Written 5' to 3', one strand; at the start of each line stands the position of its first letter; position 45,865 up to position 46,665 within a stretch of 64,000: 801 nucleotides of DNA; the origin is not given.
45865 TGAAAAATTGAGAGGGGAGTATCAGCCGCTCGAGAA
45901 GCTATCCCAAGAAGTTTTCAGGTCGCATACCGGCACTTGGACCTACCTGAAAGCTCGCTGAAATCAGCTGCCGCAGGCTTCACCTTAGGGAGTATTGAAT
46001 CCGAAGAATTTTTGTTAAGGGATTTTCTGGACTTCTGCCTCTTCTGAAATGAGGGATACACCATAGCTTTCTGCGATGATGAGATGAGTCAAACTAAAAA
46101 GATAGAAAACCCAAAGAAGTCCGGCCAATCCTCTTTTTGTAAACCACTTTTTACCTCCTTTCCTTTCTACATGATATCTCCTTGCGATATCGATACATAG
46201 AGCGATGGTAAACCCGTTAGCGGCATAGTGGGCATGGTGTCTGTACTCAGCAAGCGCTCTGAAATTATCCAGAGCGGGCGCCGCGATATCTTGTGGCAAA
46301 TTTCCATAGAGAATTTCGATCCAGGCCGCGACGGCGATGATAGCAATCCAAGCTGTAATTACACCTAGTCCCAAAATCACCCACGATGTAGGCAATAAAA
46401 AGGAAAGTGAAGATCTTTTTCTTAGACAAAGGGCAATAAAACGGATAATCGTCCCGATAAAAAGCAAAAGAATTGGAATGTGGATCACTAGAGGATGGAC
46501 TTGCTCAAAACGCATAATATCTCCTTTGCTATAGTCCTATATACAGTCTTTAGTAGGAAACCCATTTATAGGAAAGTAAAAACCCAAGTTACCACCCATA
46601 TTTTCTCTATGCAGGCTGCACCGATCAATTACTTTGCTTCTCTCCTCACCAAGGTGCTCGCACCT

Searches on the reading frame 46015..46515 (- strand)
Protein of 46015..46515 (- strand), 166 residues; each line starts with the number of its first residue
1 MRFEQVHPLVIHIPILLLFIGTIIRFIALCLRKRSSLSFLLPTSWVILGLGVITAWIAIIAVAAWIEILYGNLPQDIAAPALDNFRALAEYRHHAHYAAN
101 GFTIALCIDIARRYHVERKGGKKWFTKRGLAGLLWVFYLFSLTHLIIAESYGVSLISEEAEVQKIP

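Call 80: search_protein_families(library=pfam, proteins=[window:46015-46515:-], max_evalue=0.001)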
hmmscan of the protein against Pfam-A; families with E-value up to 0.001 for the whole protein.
window:46015-46515:- (166 aa): 1 family
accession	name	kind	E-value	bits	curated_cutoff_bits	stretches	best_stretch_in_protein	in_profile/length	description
PF09990.14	DUF2231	-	0.00079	19.9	26.4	1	6-62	4-56/139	Predicted membrane protein (DUF2231)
